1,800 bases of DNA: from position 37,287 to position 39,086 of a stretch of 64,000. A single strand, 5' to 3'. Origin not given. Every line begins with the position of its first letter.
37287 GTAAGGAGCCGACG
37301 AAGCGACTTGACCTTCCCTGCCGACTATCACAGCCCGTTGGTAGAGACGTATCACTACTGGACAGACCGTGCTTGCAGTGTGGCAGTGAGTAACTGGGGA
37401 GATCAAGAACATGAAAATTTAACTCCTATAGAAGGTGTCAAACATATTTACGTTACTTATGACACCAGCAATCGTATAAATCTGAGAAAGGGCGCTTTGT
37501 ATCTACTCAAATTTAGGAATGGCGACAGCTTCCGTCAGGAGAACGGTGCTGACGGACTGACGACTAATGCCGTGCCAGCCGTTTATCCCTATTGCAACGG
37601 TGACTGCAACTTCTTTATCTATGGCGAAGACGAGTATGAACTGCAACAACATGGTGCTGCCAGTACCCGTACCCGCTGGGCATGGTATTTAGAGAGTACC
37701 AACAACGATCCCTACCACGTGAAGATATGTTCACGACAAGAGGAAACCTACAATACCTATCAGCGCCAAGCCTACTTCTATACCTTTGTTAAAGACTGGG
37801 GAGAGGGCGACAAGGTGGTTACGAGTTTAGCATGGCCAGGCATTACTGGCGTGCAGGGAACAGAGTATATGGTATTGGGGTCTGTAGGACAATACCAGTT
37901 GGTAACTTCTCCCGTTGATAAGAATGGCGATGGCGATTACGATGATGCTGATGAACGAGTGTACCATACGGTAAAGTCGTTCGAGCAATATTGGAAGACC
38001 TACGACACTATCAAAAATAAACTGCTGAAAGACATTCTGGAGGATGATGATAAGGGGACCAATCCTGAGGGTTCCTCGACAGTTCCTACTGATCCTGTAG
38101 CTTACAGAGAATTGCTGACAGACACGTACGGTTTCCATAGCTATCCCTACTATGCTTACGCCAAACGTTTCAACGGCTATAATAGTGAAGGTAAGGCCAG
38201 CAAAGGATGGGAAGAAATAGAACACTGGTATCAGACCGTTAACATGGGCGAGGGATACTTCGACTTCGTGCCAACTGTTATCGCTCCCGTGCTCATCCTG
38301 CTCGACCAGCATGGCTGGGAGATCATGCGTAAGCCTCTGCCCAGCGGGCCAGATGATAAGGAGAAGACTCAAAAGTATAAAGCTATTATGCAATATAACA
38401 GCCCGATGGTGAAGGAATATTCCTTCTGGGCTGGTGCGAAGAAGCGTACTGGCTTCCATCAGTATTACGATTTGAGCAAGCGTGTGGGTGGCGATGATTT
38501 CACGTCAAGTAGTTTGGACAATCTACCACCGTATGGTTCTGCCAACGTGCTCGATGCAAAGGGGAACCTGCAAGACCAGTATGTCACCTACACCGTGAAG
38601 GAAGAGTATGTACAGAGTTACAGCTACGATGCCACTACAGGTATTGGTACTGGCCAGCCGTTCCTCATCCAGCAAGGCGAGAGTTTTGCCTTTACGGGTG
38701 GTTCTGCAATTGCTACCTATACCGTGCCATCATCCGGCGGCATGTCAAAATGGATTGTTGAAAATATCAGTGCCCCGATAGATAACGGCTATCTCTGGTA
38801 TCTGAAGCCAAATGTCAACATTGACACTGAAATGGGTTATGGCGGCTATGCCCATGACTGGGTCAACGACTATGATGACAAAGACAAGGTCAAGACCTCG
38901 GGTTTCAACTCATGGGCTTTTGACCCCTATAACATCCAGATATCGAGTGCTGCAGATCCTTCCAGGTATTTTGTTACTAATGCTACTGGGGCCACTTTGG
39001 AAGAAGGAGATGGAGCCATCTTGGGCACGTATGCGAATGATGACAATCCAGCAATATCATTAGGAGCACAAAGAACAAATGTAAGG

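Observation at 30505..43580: Type V (Mfa/FimA-like) pilus operon whose last gene is a 3,047-aa T9SS-sorted giant protein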

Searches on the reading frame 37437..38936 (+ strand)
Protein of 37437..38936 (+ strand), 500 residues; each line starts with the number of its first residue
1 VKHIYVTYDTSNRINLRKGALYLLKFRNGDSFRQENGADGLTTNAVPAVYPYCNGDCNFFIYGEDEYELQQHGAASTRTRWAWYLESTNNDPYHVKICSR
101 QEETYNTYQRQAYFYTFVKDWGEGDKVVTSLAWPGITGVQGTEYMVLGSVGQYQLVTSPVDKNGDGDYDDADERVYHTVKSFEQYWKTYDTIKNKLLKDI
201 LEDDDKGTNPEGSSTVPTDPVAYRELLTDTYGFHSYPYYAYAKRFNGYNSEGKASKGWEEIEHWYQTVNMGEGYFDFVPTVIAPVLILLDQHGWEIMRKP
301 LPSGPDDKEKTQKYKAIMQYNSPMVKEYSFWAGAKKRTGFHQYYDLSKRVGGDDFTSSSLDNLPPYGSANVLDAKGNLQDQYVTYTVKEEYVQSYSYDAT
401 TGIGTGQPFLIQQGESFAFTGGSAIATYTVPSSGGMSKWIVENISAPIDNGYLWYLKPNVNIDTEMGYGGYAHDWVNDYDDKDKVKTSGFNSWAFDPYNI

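Call 7: search_protein_families(library=pfam, proteins=[window:37437-38936:+], max_evalue=10)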
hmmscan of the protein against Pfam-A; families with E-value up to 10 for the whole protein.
window:37437-38936:+ (500 aa): 2 families
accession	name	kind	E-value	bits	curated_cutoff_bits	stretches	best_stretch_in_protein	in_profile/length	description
PF12099.14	DUF3575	-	0.012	15.4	21.1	1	444-486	113-154/177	Protein of unknown function (DUF3575)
PF08515.17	TGF_beta_GS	-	0.11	12.5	21.3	1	398-412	9-23/28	Transforming growth factor beta type I GS-motif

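Call 46: predict_structure(alignment_id=A3)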
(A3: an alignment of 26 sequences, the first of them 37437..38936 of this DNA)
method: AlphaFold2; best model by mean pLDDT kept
length: 500 residues; sequences in the alignment: 26
mean_pLDDT: 77.4   pTM: 0.64
mean pLDDT of the five models: 77.4, 77.0, 74.2, 72.3, 71.4
residues with pLDDT >= 90: 126; 70-90: 234; 50-70: 101; < 50: 39
segments of 3 or more residues with pLDDT < 50: 74-76, 402-404, 453-465, 469-480
pLDDT, mean of each block of 10 residues (from residue 1): 70 83 91 79 89 82 81 54 87 90 81 89 82 88 92 90 77 84 88 90 90 90 92 89 92 91 91 90 80 80 82 90 85 67 73 82 86 73 79 54 52 55 59 69 64 44 49 45 52 57
secondary structure, 60 per line:
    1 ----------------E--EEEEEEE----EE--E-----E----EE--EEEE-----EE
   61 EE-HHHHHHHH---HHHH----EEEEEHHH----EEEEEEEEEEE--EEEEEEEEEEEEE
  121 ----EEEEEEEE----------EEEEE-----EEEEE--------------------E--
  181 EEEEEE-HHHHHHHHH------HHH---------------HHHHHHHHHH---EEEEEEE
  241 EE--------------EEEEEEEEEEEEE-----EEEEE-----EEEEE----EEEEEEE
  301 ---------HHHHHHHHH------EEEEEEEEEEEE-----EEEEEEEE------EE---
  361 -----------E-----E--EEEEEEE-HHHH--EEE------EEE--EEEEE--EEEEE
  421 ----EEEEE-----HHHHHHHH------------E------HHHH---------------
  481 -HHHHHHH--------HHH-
elements in order: E20-26 E50-53 E59-62 H64-71 H75-78 E83-87 E95-105 E108-120 E125-132 E143-147 E153-157 E181-186 H188-196 H221-230 E234-242 E257-269 E275-279 E285-289 E294-300 H310-318 E325-336 E342-349 E381-387 H389-392 E395-397 E404-406 E409-413 E416-420 E425-429 H435-442 H462-465 H482-488

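Call 50: fold_search(model_id=the predicted structure, library=pdb)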
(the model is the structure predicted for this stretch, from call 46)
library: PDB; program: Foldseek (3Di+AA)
matches with E <= 10: 180; with E <= 0.001: 0
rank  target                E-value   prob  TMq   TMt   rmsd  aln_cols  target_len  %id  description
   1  6kaf_O                1.0e-01  0.08  0.08  0.15  20.5       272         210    9  C2S2M2N2-type PSII-LHCII (released 2019-10-23)
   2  5wbf_C                3.8e-01  0.02  0.07  0.11  22.2       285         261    8  Double CACHE (dCACHE) sensing domain of TlpC chemoreceptor from Helicobacter pylori (released 2017-11-08)
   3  9ig8_A                3.8e-01  0.02  0.05  0.09  23.8       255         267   13  Apo-MtbKu , not bound to DNA (released 2026-03-04)
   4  7w7i_A                4.5e-01  0.01  0.07  0.10  27.1       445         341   10  Crystal Structure of shaft pilin PitB from pilus islet-2 of Streptococcus oralis (released 2022-06-01)
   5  6mfa                  4.7e-01  0.01  0.08  0.10  24.7       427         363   10  Fragment of human fibronectin containing the 4th-7th type III domains (released 2019-09-18)
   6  8yy6_A                8.6e-01  0.01  0.07  0.07  32.1       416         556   10  Structure of a murine monoclonal antibody Fab5 targeting Epstein-Barr virus gB (released 2025-10-15)
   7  8xih_A                1.1e+00  0.01  0.08  0.07  28.0       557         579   11  protein-DNA complex (released 2024-12-25)
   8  1rlb_E                1.5e+00  0.05  0.09  0.19  15.1       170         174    9  RETINOL BINDING PROTEIN COMPLEXED WITH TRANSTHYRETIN (released 1996-04-11)
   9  6p3r_A                1.5e+00  0.02  0.08  0.13  22.4       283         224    8  crystal structure of human Fab H5.31 in complex with influenza A H5N1 Vietnam hemagglutinin head domain (released 2020-05-27)
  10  6mqc_H                1.5e+00  0.01  0.06  0.12  24.3       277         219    9  Vaccine-elicited NHP FP-targeting neutralizing antibody 0PV-c.01 in complex with FP (residue 512-519) (released 2019-07-31)
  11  7u5g_H                1.7e+00  0.01  0.06  0.10  22.4       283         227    9  ACS122 Fab (released 2022-11-02)
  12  4k8r_D                1.8e+00  0.01  0.07  0.11  24.6       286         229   11  An Antibody Against the C-terminal Domain of PCSK9 lowers LDL Cholesterol Levels in vivo (released 2013-05-08)
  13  5feh_F                1.8e+00  0.01  0.06  0.10  27.5       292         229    8  Crystal structure of PCT64_35B, a broadly neutralizing anti-HIV antibody (released 2017-08-16)
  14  2o3o_I                2.0e+00  0.01  0.06  0.10  16.9       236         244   10  Crystal Structure of the sensor histidine kinase regulator YycI from Bacillus subtitlis (released 2007-04-10)
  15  4tw1_F                2.0e+00  0.01  0.06  0.10  24.3       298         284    7  Crystal structure of the octameric pore complex of the Staphylococcus aureus Bi-component Toxin LukGH (released 2014-11-12)
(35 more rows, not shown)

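Call 82: search_protein_representatives(protein=window:37437-38936:+)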
Query: 500 residues. Proteins with E-value up to 0.001 (for the whole library): 171; up to 1e-10: 162; up to 1e-30: 133. The best 150 are listed.
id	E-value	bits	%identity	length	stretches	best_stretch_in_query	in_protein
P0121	1.7e-227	772.9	73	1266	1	1-500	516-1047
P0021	3.3e-199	679.6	62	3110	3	3-500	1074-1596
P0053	7.6e-193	658.6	67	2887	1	3-478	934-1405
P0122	4.0e-191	652.9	64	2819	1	3-500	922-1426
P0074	1.0e-189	648.2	64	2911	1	4-500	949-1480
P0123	1.0e-186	638.4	63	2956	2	3-500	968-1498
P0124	3.4e-175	600.3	55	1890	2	3-500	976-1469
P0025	3.7e-171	587.0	64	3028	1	4-478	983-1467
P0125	5.2e-171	586.5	59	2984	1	2-500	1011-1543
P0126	1.0e-170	585.6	61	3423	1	4-476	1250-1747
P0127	5.1e-169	580.0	56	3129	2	2-478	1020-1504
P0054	1.0e-167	575.7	60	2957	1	9-500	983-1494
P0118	1.4e-167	575.3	58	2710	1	4-499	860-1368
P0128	5.1e-166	570.1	59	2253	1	3-477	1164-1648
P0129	1.8e-162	558.4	60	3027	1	3-477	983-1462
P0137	1.4e-131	456.4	40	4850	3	11-475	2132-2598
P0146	8.3e-94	331.8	50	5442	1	3-472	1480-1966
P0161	1.4e-71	258.5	40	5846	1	4-500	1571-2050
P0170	1.8e-64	235.0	39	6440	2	20-500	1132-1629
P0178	1.0e-61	225.9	42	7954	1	18-500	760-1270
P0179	5.4e-61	223.5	42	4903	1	16-486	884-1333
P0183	6.2e-58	213.4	41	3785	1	15-475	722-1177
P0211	2.8e-51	191.4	39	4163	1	19-500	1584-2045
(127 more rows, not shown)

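Call 84: find_encoding_contigs(protein=P0179, flank=8000, max_places=2)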
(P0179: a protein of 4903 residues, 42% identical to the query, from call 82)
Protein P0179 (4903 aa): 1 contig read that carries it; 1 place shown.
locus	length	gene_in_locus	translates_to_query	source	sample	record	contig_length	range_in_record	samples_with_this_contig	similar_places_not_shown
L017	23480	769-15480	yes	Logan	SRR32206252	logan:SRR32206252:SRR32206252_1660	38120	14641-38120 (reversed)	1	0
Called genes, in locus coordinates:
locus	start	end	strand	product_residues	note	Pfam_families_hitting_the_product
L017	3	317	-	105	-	?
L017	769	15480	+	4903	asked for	-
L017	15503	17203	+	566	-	PF13149:Mfa_like_1 (weak)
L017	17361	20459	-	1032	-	-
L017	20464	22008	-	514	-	PF13149:Mfa_like_1 (faint)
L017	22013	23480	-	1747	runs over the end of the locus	-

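Call 85: find_encoding_contigs(protein=P0170, flank=8000, max_places=2)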
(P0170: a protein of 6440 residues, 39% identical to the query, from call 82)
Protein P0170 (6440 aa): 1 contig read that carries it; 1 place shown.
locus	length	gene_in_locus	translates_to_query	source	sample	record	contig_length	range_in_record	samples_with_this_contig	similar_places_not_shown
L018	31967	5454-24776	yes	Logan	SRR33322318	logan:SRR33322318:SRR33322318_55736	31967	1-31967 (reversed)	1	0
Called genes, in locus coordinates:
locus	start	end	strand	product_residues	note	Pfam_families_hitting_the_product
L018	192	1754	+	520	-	PF12099:DUF3575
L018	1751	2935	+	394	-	PF17145:DUF5119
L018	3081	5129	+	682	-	-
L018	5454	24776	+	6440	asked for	-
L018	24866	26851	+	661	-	-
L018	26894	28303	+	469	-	-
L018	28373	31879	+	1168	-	-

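Call 86: find_encoding_contigs(protein=P0178, flank=8000, max_places=2)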
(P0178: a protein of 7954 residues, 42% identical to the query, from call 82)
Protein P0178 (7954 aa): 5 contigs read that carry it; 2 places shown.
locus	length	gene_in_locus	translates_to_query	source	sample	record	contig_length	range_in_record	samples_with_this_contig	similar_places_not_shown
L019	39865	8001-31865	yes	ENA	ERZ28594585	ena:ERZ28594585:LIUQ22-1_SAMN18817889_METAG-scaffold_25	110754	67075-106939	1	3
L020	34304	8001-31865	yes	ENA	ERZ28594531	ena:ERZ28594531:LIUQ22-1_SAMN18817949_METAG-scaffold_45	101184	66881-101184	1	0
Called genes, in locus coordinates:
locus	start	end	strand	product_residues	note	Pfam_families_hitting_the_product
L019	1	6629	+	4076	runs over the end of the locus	-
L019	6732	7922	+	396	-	-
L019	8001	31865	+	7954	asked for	PF14200:RicinB_lectin_2 (faint), PF13287:Fn3_assoc, PF13290:CHB_HEX_C_1 (weak)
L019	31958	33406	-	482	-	PF00083:Sugar_tr, PF07690:MFS_1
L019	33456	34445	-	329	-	PF04962:KduI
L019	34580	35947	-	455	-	PF03611:EIIC-GAT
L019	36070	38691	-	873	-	PF08245:Mur_ligase_M, PF01168:Ala_racemase_N, PF00842:Ala_racemase_C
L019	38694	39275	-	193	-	-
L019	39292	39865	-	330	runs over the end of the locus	-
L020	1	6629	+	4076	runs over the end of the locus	-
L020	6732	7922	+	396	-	-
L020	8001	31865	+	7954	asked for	PF14200:RicinB_lectin_2 (faint), PF13287:Fn3_assoc, PF13290:CHB_HEX_C_1 (weak)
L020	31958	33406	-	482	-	PF00083:Sugar_tr, PF07690:MFS_1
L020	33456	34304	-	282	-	?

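Call 87: find_encoding_contigs(protein=P0183, flank=8000, max_places=2)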
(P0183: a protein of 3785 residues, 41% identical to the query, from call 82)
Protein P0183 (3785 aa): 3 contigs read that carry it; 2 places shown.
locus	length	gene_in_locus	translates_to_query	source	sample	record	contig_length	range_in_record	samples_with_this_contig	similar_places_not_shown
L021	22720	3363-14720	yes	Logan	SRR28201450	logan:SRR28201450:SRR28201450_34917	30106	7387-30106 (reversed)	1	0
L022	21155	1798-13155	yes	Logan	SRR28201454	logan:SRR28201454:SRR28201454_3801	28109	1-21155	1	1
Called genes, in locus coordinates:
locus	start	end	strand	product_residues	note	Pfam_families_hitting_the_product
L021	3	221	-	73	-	?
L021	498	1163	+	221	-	PF02872:5_nucleotid_C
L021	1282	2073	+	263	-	PF00149:Metallophos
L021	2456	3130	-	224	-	PF13568:OMP_b-brl_2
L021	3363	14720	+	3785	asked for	-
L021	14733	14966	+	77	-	-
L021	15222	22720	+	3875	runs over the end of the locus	-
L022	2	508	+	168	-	?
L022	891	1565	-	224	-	PF13568:OMP_b-brl_2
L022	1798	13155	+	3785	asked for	-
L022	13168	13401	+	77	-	-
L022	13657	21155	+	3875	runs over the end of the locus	-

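Call 88: find_encoding_contigs(protein=P0211, flank=8000, max_places=2)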
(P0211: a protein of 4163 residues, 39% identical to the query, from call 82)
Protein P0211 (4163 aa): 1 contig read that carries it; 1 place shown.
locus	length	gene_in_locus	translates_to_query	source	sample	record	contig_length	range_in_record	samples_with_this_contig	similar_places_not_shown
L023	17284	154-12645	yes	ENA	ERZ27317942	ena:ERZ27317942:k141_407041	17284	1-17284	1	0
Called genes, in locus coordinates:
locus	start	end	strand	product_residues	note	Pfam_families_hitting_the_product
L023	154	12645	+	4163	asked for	PF15421:Polysacc_deac_3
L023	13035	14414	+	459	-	PF00730:HhH-GPD, PF00633:HHH (weak), PF14815:NUDIX_4 (weak)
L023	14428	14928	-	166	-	PF19571:ACT_8, PF01842:ACT (faint)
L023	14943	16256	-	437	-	PF00501:AMP-binding, PF14535:AMP-binding_C_2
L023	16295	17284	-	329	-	?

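Call 89: search_protein_families(library=pfam, proteins=[L019:6732-7919:+, L018:3081-5126:+, L018:24866-26848:+, L018:26894-28300:+, L018:28373-31876:+, L017:15503-17200:+, L017:20467-22008:-, L017:17364-20459:-], max_evalue=0.1)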
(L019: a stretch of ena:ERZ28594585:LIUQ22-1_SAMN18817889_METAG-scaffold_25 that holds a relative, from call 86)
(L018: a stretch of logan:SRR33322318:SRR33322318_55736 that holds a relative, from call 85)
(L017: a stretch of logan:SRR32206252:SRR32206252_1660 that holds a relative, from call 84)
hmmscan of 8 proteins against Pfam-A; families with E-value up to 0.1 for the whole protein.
L019:6732-7919:+ (396 aa): 1 family
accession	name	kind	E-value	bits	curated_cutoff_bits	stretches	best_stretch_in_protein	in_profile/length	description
PF00801.26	PKD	-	0.046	14.2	23.5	1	5-27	48-70/80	PKD domain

L018:3081-5126:+ (682 aa): 1 family
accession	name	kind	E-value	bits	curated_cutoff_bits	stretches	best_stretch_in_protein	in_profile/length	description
PF16386.10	DUF4995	-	0.045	14.2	28.4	0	1-40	1-45/73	Domain of unknown function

L018:24866-26848:+ (661 aa): 0 families

L018:26894-28300:+ (469 aa): 1 family
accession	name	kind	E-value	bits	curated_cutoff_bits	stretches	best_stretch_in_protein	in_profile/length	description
PF13149.12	Mfa_like_1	-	6.9e-06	26.7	27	1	131-371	61-211/246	Fimbrillin-like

L018:28373-31876:+ (1168 aa): 0 families

L017:15503-17200:+ (566 aa): 1 family
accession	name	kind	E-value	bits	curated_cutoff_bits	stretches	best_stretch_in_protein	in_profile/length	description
PF13149.12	Mfa_like_1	-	1.7e-07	32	27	1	161-297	43-143/246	Fimbrillin-like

L017:20467-22008:- (514 aa): 1 family
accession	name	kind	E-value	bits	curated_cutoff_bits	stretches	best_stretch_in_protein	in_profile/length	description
PF13149.12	Mfa_like_1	-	4.5e-09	37.1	27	2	145-324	43-170/246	Fimbrillin-like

L017:17364-20459:- (1032 aa): 0 families

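Call 97: fold_search(model_id=the predicted structure, library=viral)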
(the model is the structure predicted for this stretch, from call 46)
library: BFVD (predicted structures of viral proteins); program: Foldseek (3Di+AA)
matches with E <= 10: 248; with E <= 0.001: 0
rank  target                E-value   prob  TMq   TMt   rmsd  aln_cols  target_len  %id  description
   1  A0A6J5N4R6            1.9e-01  0.02  0.09  0.07  35.5       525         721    7  Uncharacterized protein [uncultured Caudovirales phage]
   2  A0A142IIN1            2.8e-01  0.02  0.08  0.05  25.8       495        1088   12  Virion structural protein [Enterobacteria phage SEGD1]
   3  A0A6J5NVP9            2.8e-01  0.01  0.07  0.04  30.3       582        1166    8  Uncharacterized protein [uncultured Caudovirales phage]
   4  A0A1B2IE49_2          3.1e-01  0.02  0.10  0.08  24.3       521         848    8  Virion structural protein [Erwinia phage vB_EamM_Kwan]
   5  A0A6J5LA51            5.1e-01  0.11  0.09  0.20  18.5       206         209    9  Uncharacterized protein [uncultured Caudovirales phage]
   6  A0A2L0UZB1            5.7e-01  0.01  0.08  0.07  27.5       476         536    7  Multi-sensor signal transduction histidine [Agrobacterium phage Atu_ph07]
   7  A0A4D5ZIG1            5.7e-01  0.01  0.06  0.07  25.7       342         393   10  Uncharacterized protein [Burkholderia phage BcepSaruman]
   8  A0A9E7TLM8            6.7e-01  0.01  0.07  0.11  19.6       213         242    9  Proliferating cell nuclear antigen [Largemouth bass virus]
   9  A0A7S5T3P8            7.9e-01  0.04  0.08  0.17  18.6       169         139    9  (no name in the UniProt tables at hand)
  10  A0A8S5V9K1            8.4e-01  0.04  0.08  0.15  14.6       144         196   13  Uncharacterized protein [Siphoviridae sp. ct6rT12]
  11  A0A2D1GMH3            8.8e-01  0.01  0.07  0.05  34.9       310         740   11  Long tail fiber protein Gp37 [Salmonella phage Melville]
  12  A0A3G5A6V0            9.3e-01  0.06  0.12  0.18  17.0       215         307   12  Uncharacterized protein [Homavirus sp.]
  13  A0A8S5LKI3            1.0e+00  0.02  0.06  0.09  21.9       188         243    8  YopX protein [Siphoviridae sp. ctvod4]
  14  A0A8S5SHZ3            1.0e+00  0.01  0.07  0.10  17.4       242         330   14  Uncharacterized protein [Siphoviridae sp. ctBCr48]
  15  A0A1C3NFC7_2          1.2e+00  0.02  0.09  0.07  28.0       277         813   12  (no name in the UniProt tables at hand)
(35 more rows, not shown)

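Call 100: find_encoding_contigs(protein=P0161, flank=10000, max_places=1)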
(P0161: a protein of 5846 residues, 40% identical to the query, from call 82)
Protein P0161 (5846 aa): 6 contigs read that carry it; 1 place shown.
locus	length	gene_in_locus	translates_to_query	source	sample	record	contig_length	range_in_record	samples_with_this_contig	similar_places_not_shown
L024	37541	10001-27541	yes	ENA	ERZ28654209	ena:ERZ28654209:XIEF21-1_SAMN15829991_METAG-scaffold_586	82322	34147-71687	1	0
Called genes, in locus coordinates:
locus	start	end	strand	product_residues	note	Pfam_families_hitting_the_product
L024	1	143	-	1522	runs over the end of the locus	PF13116:YhdP (faint), PF04357:TamB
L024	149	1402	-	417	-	PF07745:Glyco_hydro_53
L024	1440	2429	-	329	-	PF00056:Ldh_1_N, PF02866:Ldh_1_C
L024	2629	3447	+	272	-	-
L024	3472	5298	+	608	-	PF01321:Creatinase_N, PF16189:Creatinase_N_2, PF00557:Peptidase_M24, PF16188:Peptidase_M24_C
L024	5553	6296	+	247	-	PF25084:LbH_EIF2B (faint), PF00132:Hexapep (weak), PF14602:Hexapep_2 (faint), PF21711:DCTN5 (weak), PF00132:Hexapep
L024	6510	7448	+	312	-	PF13310:Virulence_RhuM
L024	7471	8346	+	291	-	PF13310:Virulence_RhuM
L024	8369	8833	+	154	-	PF13310:Virulence_RhuM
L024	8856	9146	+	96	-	-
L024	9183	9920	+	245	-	PF07751:Abi_2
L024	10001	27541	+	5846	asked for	-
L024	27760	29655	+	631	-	-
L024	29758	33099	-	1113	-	-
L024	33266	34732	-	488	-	PF13149:Mfa_like_1 (faint)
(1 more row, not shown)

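Call 101: find_encoding_contigs(protein=P0146, flank=10000, max_places=1)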
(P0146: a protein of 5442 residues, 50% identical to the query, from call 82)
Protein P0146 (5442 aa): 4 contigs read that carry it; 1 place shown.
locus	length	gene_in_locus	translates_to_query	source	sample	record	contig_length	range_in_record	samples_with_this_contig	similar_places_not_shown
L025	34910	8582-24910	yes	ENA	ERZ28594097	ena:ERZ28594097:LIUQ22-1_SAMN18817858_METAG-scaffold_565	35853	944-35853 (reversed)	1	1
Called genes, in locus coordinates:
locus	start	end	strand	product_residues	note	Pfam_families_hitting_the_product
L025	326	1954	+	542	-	PF12099:DUF3575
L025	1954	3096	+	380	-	PF17145:DUF5119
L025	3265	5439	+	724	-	-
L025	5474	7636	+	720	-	-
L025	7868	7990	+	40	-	-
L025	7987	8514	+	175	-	PF17761:DUF1016_N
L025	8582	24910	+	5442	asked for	-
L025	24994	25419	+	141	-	PF13366:PDDEXK_3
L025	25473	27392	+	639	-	-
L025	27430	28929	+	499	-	PF13149:Mfa_like_1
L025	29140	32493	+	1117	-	-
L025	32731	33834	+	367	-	PF01545:Cation_efflux, PF16916:ZT_dimer (weak)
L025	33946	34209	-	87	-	PF13438:DUF4113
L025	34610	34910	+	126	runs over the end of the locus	PF04237:YjbR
